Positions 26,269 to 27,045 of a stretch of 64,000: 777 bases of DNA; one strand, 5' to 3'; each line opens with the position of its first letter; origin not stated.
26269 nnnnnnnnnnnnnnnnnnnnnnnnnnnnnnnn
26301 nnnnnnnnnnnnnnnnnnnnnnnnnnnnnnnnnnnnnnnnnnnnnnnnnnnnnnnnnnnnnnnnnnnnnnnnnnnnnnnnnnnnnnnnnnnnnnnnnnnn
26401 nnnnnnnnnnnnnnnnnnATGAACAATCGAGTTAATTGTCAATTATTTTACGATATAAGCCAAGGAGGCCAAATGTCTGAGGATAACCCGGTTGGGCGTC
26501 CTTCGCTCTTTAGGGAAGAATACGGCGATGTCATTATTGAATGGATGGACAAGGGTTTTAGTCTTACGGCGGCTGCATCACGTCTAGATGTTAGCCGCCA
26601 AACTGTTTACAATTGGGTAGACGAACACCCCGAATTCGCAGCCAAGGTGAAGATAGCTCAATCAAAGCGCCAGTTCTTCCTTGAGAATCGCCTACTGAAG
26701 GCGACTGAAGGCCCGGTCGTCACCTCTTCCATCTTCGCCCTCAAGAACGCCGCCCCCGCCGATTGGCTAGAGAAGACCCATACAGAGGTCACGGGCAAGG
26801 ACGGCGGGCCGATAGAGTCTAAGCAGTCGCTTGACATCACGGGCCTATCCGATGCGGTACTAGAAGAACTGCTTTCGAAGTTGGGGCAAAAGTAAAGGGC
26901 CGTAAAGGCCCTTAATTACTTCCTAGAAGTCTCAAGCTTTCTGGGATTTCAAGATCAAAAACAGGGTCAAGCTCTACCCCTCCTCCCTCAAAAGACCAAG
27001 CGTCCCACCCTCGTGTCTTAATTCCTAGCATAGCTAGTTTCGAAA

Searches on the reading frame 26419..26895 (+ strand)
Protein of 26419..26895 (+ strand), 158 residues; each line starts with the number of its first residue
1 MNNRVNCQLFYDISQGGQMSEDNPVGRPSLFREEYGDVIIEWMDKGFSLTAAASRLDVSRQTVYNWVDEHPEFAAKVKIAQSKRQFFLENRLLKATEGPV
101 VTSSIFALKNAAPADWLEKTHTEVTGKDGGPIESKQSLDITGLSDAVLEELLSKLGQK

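Call 13: search_protein_families(library=pfam, proteins=[window:26419-26895:+], max_evalue=0.01)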
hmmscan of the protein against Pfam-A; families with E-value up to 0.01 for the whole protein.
window:26419-26895:+ (158 aa): 11 families
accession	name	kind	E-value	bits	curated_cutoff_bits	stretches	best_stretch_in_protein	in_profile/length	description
PF20901.3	Sf6_terminase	-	1.8e-06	28.4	27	1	32-95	2-66/106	Bacteriophage Sf6, terminase small subunit-like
PF13518.12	HTH_28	-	2.2e-06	28.1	25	1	39-68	5-34/52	Helix-turn-helix domain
PF13384.12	HTH_23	-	3.7e-06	27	24.6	1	39-68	10-39/50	Homeodomain-like domain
PF12728.13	HTH_17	-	0.00023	21.8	27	1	49-76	4-31/51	Helix-turn-helix domain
PF01710.22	HTH_Tnp_IS630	-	0.002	18.6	21.3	0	39-83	11-55/119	Transposase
PF01527.26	HTH_Tnp_1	-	0.0022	18.6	24.1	1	38-72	15-49/75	Transposase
PF02796.21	HTH_7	-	0.0025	18.3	23.8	1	26-64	1-39/45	Helix-turn-helix domain of resolvase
PF13556.12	HTH_30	-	0.0034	17.6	27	1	41-65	7-31/59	PucR C-terminal helix-turn-helix domain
PF13551.12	HTH_29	-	0.0059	17.1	28.1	0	45-68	10-34/64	Winged helix-turn helix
PF24694.1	LNS2_PITM1-3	-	0.0065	16.9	27.7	1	31-74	22-64/124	PITM 1-3, LNS2 domain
PF15943.11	YdaS_toxin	-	0.0075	16.5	30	0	50-77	12-39/65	Bacterial toxin YdaS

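Call 14: search_protein_families(library=phrogs, proteins=[window:26419-26895:+], max_evalue=0.001)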
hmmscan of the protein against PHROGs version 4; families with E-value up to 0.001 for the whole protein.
window:26419-26895:+ (158 aa): 6 families
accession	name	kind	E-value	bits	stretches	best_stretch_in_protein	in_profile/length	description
phrog_309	-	head and packaging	6.2e-25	89.8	1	18-141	125-275/319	terminase small subunit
phrog_1482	-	head and packaging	2.2e-12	47.8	1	19-95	3-80/147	terminase small subunit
phrog_4044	-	head and packaging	1.3e-08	35.6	1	22-82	15-75/180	terminase small subunit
phrog_4102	-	head and packaging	6.5e-07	30.7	1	23-137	7-131/166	terminase small subunit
phrog_3064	-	head and packaging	5.4e-06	27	0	48-90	83-125/175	terminase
phrog_17819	-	unknown function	0.00023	21.9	1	43-68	19-44/60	-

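Call 17: find_related_loci(query=window:26473-26895:+, collection=viral_contigs, flank=4000)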
Query window:26473-26895:+ (140 aa) in viral_contigs; peptide patterns used: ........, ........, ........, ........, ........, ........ (x = any residue, [..] = any of these).
6 stretches matched a pattern; 5 encode a relative of the query (tblastn E <= 1e-3); 5 distinct loci.
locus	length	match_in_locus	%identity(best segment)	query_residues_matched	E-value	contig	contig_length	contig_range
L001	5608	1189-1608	89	1-140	1e-85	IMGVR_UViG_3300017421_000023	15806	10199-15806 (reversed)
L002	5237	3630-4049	89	1-140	7e-84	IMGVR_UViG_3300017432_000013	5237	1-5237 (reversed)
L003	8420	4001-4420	86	1-140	1e-81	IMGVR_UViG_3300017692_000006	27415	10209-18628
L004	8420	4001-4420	88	1-140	6e-76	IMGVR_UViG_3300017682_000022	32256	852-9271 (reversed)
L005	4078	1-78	100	115-140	4e-11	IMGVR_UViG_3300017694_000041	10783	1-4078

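Call 18: find_encoding_contigs(protein=window:26419-26895:+, flank=5000)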
Protein window:26419-26895:+ (158 aa): no gene with exactly this product is on record in the collection.

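Call 27: find_related_loci(query=A1, collection=metagenome_contigs, flank=3000)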
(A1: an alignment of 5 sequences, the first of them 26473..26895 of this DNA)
Query A1 (140 aa) in metagenome_contigs; peptide patterns used: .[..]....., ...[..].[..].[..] (x = any residue, [..] = any of these).
270 stretches matched a pattern; 8 encode a relative of the query (tblastn E <= 1e-3); 8 distinct loci.
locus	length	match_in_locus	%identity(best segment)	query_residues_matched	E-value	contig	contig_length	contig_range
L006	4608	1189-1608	89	1-140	1e-85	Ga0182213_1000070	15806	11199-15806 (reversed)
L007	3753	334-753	86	1-140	1e-83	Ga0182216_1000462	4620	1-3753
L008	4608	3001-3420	89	1-140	7e-84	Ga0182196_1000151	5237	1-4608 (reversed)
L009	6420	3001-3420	86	1-140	1e-81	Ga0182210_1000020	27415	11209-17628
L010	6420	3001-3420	88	1-140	6e-76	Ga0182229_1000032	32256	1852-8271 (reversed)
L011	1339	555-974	87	1-140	1e-78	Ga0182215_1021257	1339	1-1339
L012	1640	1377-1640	84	1-88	5e-51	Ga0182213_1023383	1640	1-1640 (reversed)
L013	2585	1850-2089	29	4-83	2e-7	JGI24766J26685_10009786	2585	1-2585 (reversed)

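Call 28: find_related_loci(query=A1, collection=genome_contigs, flank=3000)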
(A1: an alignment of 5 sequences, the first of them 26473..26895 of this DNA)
Query A1 (140 aa) in genome_contigs; peptide patterns used: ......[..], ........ (x = any residue, [..] = any of these).
247 stretches matched a pattern, but none encodes a relative of the query by tblastn (E <= 1e-3).

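Call 32: search_protein_families(library=pfam, proteins=[L004:2857-3312:+, L012:179-634:+], max_evalue=0.1)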
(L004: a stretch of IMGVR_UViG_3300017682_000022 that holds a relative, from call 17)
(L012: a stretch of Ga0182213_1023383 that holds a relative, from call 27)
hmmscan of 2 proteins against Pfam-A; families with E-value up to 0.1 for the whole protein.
L004:2857-3312:+ (151 aa): 6 families
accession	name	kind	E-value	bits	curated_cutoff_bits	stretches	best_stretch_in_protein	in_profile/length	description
PF00467.35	KOW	-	3.2e-06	27.2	22.3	1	105-131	5-31/32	KOW motif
PF23290.1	KOW5_SPT5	-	0.0011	18.9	27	1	101-129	2-30/46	Transcription elongation factor SPT5, fifth KOW domain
PF25088.1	GPKOW_C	-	0.0063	17.1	65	1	102-147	57-102/107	GPKOW C-terminal domain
PF14505.12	DUF4438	-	0.012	15.8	24.9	1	91-134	50-94/135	Domain of unknown function (DUF4438), N-terminal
PF23284.2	KOW2_Spt5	-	0.055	13.8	28.9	0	104-131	4-29/50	Transcription elongation factor SPT5, second KOW domain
PF23291.1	KOW4_SPT5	-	0.056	13.8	27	0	101-119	11-29/55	Transcription elongation factor SPT5, fourth KOW domain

L012:179-634:+ (151 aa): 3 families
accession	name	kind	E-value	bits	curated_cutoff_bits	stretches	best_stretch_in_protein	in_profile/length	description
PF00467.35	KOW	-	0.012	15.9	22.3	1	107-129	7-29/32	KOW motif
PF14505.12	DUF4438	-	0.019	15.1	24.9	1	102-130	62-92/135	Domain of unknown function (DUF4438), N-terminal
PF23284.2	KOW2_Spt5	-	0.058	13.7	28.9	0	101-130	1-30/50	Transcription elongation factor SPT5, second KOW domain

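Call 40: search_dna_similar(query=L004:2857-3312:+, collection=phages, mode=protein, max_rows=15, max_evalue=0.001)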
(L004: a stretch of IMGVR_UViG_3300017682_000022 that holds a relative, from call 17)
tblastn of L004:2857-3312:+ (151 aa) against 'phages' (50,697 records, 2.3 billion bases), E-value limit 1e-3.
No match.

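Call 50: find_related_loci(query=A5, collection=viral_contigs, flank=3000)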
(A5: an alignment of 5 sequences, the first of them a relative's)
Query A5 (151 aa) in viral_contigs; peptide patterns used: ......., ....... (x = any residue, [..] = any of these).
159 stretches matched a pattern; 4 encode a relative of the query (tblastn E <= 1e-3); 4 distinct loci.
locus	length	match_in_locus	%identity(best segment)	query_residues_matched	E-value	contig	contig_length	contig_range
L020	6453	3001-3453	99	1-151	7e-100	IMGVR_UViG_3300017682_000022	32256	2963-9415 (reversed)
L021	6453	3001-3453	93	1-151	5e-93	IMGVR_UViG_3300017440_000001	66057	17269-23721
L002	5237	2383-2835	92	1-151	4e-92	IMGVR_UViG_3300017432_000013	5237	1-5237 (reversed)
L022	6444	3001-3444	91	1-148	9e-91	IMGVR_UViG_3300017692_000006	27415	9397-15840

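Call 51: find_homologous_proteins(query=L004:2902-3312:+, max_evalue=0.001)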
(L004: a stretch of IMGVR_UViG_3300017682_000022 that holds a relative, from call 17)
Query L004:2902-3312:+ (136 aa): 2 proteins with E <= 0.001 among 10 candidates.
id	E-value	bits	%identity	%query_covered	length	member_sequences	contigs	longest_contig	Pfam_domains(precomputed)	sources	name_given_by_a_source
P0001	5.6e-82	290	100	100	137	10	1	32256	PF00467.36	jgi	-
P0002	2.0e-66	240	82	100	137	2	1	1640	-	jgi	-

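Call 87: search_solved_structures(query=P0001, max_evalue=10)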
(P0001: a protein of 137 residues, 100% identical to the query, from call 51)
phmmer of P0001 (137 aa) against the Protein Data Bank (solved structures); distinct sequences matched with E-value up to 10: 33.
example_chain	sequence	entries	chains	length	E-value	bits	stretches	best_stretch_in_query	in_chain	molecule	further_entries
8jch_W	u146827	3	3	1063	0.0063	20.1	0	84-122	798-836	Transcription elongation factor SPT5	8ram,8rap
8k5p_W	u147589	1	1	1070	0.0065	20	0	84-122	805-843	Transcription elongation factor SPT5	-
4zn1_A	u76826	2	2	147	0.0066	20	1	25-120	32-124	Transcription elongation factor Spt5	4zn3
7nkx_Z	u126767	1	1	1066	0.007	19.9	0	84-122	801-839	Transcription elongation factor SPT5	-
7nky_Z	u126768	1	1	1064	0.007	19.9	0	84-122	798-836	Transcription elongation factor SPT5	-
3p8b_B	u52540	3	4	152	0.01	19.4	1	32-124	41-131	Transcription antitermination protein nusG | Transcription elongation factor Spt5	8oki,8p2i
9bct_G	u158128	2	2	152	0.011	19.3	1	33-123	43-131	Transcription elongation factor Spt5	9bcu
3qqc_D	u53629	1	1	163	0.013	19.1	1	32-124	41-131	Transcription antitermination protein nusG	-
9w0n_7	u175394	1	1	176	0.02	18.4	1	67-129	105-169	Transcription termination/antitermination protein NusG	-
2jvv_A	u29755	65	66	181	0.022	18.4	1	67-129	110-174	Transcription antitermination protein nusG | Transcription termination/antitermination protein NusG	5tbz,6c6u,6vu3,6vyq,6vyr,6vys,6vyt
6gov_G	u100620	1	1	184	0.022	18.3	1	67-129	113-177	Transcription termination/antitermination protein NusG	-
5ms0_F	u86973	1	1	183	0.022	18.3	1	67-129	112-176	Transcription termination/antitermination protein NusG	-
6tqn_G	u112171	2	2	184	0.022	18.3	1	67-129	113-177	Transcription termination/antitermination protein NusG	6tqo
2oug_A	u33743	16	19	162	0.024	18.2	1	18-114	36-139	Transcriptional activator rfaH | Transcription antitermination protein RfaH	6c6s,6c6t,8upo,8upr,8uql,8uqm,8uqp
5ond_A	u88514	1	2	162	0.024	18.2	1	18-114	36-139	Transcription antitermination protein RfaH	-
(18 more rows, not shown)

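Call 93: predict_structure(protein=P0001)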
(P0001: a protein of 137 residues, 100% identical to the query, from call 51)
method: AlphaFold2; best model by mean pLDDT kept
length: 137 residues; sequences in the alignment: 1
mean_pLDDT: 44.2   pTM: 0.39
mean pLDDT of the five models: 44.2, 43.7, 43.0, 41.3, 40.5
residues with pLDDT >= 90: 0; 70-90: 3; 50-70: 32; < 50: 102
segments of 3 or more residues with pLDDT < 50: 1-12, 30-37, 55-120, 122-137
pLDDT, mean of each block of 10 residues (from residue 1): 33 58 64 46 61 49 35 39 33 38 43 46 42 28
secondary structure, 60 per line:
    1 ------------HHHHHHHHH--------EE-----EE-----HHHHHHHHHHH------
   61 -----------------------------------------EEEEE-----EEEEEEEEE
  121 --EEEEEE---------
elements in order: H13-21 H44-54 E102-106 E112-120 E123-128

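Call 96: find_homologous_proteins(query=window:26473-26895:+, max_evalue=1e-10)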
Query window:26473-26895:+ (140 aa): 98 proteins with E <= 1e-10 among 157 candidates.
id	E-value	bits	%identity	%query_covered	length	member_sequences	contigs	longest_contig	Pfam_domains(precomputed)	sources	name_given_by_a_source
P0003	1.0e-83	296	98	100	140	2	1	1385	PF13384.13,PF13518.13,PF20901.4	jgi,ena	-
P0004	6.5e-77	274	89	100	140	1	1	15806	PF13384.13,PF13518.13,PF20901.4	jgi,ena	-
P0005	6.7e-75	267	89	100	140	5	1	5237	PF13384.13,PF13518.13,PF20901.4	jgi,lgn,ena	-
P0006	1.6e-74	266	86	100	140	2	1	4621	PF13384.13,PF13518.13,PF20901.4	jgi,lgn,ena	-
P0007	1.7e-54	201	68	99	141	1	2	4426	PF13518.13,PF20901.4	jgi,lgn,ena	-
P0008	3.2e-54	201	70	99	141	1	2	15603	-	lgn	-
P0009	1.8e-49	185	66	97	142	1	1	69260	PF20901.4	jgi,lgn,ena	-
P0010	1.0e-39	154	62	86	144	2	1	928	-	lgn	-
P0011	7.5e-38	148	64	77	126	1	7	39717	PF16677.12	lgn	-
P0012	1.1e-35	141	58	86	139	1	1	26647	PF20901.4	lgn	-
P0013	1.6e-35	140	54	92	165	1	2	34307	PF20901.4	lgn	-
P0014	1.7e-35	140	58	88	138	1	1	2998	PF13518.13,PF20901.4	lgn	-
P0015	3.0e-35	139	62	75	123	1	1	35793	PF20901.4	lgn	-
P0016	6.6e-35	138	62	78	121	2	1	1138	PF13384.13,PF13518.13,PF20901.4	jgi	-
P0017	8.2e-35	138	61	79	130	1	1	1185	PF13384.13,PF13518.13,PF20901.4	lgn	-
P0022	5.2e-33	132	55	84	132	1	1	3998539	PF13384.13,PF13518.13,PF20901.4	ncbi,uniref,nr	ncbi:helix-turn-helix domain-containing protein [Oricola thermophila]|uniref:Helix-turn-helix domain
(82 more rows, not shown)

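Call 97: find_encoding_contigs(protein=P0009, flank=3500, max_places=2)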
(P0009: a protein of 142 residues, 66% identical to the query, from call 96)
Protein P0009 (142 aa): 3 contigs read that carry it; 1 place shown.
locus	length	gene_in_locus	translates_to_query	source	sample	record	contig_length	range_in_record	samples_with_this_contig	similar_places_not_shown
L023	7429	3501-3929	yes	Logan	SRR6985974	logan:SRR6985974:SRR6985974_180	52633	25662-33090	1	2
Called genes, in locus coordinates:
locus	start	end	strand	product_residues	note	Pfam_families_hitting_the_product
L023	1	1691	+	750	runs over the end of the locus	PF19263:DUF5906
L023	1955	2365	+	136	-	-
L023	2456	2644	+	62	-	-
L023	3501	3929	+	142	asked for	PF20901:Sf6_terminase (weak)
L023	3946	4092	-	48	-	-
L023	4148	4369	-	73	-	-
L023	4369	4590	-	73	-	-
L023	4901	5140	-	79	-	-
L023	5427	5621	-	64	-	-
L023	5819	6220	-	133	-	PF27050:Phage_P22_Y8K6 (weak)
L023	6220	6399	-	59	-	-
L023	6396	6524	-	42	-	-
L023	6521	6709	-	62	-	-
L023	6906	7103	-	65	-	-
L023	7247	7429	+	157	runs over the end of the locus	PF13392:HNH_3, PF00847:AP2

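Call 98: find_encoding_contigs(protein=P0008, flank=3500, max_places=2)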
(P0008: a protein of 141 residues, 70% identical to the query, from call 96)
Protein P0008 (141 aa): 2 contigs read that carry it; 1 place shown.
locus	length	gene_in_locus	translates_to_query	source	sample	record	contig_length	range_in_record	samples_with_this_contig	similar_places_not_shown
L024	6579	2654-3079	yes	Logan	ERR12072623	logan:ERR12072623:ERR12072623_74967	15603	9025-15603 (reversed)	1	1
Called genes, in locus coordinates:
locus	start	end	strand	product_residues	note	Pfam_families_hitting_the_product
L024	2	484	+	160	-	?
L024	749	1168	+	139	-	-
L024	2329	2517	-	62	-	-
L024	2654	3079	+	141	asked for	-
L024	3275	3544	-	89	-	-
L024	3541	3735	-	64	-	-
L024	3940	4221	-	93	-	-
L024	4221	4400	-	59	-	-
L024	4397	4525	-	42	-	-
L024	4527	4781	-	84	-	-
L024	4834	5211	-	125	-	PF13671:AAA_33, PF13238:AAA_18 (weak)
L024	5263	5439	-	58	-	-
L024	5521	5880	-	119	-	-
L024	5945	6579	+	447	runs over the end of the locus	PF04466:Terminase_3, PF17288:Terminase_3C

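Call 99: find_encoding_contigs(protein=P0007, flank=3500, max_places=2)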
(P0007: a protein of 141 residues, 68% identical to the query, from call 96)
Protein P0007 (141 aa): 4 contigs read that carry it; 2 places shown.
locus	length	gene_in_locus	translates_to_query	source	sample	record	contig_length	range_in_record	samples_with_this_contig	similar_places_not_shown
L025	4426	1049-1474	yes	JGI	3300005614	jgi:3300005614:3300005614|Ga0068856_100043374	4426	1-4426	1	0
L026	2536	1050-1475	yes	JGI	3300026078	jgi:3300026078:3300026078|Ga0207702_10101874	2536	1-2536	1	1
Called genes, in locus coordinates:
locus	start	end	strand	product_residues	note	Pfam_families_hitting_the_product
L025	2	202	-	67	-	?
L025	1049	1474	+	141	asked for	PF20901:Sf6_terminase (weak), PF13518:HTH_28 (weak)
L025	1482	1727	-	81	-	-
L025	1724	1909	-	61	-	-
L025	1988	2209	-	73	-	-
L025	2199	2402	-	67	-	-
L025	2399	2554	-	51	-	-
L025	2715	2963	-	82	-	-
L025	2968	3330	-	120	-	-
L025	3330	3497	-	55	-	-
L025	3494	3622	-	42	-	-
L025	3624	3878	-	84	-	-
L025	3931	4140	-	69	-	-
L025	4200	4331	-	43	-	-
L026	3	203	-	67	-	?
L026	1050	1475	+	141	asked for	PF20901:Sf6_terminase (weak), PF13518:HTH_28 (weak)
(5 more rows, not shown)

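Call 100: find_encoding_contigs(protein=P0003, flank=3500, max_places=2)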
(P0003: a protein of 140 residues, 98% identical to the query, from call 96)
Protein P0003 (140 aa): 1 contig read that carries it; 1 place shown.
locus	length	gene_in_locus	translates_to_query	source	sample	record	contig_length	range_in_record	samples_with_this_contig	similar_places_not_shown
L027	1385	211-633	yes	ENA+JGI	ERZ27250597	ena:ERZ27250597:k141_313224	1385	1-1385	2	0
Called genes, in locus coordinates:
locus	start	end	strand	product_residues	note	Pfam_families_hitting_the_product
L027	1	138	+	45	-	?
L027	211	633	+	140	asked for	PF20901:Sf6_terminase (weak), PF13384:HTH_23 (weak), PF13518:HTH_28 (weak)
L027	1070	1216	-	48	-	-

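Call 110: find_encoding_contigs(protein=P0022, flank=3000, max_places=1)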
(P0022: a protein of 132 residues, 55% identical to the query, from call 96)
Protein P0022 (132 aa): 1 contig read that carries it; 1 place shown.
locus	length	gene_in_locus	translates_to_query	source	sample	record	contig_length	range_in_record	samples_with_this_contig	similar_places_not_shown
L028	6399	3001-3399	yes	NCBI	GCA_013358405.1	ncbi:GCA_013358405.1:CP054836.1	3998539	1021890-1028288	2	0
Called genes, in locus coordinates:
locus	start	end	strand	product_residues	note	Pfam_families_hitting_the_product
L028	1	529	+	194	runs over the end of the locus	PF20057:DUF6456 (weak)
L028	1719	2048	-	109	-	PF01381:HTH_3 (faint), PF13560:HTH_31 (weak)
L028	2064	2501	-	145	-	-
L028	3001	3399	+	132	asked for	PF20901:Sf6_terminase (weak), PF13384:HTH_23 (faint), PF13518:HTH_28 (weak)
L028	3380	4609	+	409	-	PF04466:Terminase_3, PF17288:Terminase_3C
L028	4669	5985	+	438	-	PF13264:DUF4055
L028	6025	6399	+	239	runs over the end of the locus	-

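Call 111: find_encoding_contigs(protein=P0011, flank=3000, max_places=1)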
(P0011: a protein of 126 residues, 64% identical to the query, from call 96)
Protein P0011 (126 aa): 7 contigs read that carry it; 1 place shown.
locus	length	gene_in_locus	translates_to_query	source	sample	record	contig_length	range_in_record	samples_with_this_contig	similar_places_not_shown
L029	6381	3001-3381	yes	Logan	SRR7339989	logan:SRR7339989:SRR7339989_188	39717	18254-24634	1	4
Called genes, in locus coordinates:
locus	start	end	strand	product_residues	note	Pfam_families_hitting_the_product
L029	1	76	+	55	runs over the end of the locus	-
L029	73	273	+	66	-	-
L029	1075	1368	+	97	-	-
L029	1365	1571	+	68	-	PF01381:HTH_3 (weak)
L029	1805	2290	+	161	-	-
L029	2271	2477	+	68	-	-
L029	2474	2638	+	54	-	-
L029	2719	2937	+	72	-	-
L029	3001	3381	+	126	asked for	PF16677:GP3_package (weak)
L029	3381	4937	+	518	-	PF17289:Terminase_6C (weak)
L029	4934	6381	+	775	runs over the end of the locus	-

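Call 112: find_encoding_contigs(protein=P0012, flank=3000, max_places=1)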
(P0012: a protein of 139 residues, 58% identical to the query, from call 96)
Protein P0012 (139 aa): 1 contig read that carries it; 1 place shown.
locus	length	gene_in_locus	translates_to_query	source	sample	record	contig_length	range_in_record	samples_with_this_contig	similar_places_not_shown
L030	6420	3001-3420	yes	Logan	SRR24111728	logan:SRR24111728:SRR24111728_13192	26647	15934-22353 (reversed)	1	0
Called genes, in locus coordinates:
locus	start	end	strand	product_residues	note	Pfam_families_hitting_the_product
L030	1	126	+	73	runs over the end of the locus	-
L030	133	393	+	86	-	-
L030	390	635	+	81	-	-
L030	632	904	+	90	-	-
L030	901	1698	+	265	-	-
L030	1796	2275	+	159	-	PF13392:HNH_3, PF00847:AP2 (weak)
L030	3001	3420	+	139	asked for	PF20901:Sf6_terminase (weak)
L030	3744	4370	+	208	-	-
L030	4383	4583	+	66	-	-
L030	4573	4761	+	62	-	-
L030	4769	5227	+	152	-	-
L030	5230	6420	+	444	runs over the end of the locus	-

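Call 113: find_encoding_contigs(protein=P0013, flank=3000, max_places=1)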
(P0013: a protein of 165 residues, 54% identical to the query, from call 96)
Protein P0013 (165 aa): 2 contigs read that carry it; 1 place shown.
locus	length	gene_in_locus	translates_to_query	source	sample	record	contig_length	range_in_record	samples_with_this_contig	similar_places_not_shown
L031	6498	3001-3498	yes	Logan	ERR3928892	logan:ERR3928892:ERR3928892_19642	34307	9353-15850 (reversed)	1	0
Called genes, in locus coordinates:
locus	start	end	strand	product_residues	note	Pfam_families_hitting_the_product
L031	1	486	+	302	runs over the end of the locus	-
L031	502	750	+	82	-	-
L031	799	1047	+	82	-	-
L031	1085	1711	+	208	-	-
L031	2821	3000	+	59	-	-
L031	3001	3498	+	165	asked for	PF20901:Sf6_terminase (weak)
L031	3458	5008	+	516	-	PF17289:Terminase_6C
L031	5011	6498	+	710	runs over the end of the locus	PF23899:SU10_portal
